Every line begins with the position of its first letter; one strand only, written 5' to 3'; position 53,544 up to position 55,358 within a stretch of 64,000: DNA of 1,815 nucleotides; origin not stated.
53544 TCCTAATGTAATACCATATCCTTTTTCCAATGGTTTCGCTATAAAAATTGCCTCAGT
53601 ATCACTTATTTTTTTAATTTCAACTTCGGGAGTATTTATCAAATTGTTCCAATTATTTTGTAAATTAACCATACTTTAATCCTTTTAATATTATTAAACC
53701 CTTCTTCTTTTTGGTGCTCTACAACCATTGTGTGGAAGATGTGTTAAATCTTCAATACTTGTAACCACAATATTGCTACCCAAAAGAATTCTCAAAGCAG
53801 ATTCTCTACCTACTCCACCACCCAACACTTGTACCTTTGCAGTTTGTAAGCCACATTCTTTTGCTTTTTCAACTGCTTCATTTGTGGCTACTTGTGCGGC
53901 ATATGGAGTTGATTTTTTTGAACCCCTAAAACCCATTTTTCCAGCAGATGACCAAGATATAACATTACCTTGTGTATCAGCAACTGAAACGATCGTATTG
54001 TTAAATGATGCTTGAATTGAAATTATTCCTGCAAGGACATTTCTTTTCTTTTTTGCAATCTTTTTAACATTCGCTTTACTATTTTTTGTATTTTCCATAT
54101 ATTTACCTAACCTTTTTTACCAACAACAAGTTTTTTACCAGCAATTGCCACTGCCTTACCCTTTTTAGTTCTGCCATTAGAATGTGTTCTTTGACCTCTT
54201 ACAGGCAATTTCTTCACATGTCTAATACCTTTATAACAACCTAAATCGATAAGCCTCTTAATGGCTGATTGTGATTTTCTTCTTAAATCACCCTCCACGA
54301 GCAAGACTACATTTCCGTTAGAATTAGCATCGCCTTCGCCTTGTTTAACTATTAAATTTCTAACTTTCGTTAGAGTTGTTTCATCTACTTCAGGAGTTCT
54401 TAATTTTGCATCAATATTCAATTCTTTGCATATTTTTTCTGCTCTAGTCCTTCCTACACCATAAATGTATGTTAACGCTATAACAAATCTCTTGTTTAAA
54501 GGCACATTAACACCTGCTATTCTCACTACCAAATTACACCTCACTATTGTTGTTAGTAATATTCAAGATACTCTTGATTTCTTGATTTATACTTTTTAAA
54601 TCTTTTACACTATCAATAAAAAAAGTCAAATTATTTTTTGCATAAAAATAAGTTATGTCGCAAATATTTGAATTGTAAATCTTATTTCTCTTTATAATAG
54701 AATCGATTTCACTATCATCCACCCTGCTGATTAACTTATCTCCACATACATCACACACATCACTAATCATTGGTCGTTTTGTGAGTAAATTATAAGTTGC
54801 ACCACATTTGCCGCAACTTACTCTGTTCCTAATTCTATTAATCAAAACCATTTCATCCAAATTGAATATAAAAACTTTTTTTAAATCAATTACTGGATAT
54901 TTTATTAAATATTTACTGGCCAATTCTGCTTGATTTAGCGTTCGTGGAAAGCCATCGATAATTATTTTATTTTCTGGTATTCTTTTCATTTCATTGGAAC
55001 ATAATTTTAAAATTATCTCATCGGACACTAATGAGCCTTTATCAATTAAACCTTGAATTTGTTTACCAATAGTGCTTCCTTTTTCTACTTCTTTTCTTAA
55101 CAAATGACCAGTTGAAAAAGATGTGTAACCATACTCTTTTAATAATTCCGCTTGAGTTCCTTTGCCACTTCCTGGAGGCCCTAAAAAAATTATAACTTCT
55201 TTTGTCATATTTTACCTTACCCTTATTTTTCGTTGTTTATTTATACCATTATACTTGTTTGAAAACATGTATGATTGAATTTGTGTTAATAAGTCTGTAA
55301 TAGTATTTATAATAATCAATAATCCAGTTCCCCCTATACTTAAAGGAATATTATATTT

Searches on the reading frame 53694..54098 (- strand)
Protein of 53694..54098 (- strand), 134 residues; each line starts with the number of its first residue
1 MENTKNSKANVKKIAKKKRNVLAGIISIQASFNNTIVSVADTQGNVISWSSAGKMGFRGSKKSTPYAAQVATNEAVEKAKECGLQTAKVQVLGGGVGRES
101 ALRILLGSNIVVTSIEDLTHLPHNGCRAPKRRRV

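Call 57: search_protein_families(library=pfam, proteins=[window:53694-54098:-])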
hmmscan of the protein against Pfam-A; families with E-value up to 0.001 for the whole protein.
window:53694-54098:- (134 aa): 1 family
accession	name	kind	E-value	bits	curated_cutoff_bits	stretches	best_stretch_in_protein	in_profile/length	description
PF00411.24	Ribosomal_S11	-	8.8e-40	136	25.1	1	24-133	1-110/110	Ribosomal protein S11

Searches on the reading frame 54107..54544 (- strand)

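Call 57: search_protein_families(library=pfam, proteins=[window:54107-54544:-])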
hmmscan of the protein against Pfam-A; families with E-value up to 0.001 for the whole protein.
window:54107-54544:- (145 aa): 1 family
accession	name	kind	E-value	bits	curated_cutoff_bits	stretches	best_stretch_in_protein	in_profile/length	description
PF00416.27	Ribosomal_S13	-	2.1e-33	115.9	31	1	8-126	1-128/128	Ribosomal protein S13/S18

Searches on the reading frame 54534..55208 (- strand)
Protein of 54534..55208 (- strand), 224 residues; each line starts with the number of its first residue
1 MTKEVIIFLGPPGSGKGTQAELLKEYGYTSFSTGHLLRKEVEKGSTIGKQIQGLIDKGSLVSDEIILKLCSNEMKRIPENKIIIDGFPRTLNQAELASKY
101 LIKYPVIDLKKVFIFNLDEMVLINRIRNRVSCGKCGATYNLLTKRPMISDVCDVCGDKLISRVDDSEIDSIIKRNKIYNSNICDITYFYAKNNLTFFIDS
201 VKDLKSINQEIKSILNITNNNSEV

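Call 57: search_protein_families(library=pfam, proteins=[window:54534-55208:-])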
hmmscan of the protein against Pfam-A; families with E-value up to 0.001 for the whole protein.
window:54534-55208:- (224 aa): 5 families
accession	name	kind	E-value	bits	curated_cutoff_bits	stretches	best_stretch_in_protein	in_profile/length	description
PF00406.28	ADK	-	1.3e-35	123.2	26.8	1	9-192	2-149/151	Adenylate kinase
PF13207.12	AAA_17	-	7e-21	75.4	27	1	9-129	1-122/136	AAA domain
PF05191.20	ADK_lid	-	2.1e-11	43.9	26.6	1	129-164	1-36/36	Adenylate kinase, active site lid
PF13238.12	AAA_18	-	9.5e-06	26.5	29.4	1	6-130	1-112/128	AAA domain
PF02223.23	Thymidylate_kin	-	0.00065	19.9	27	0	10-73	3-64/185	Thymidylate kinase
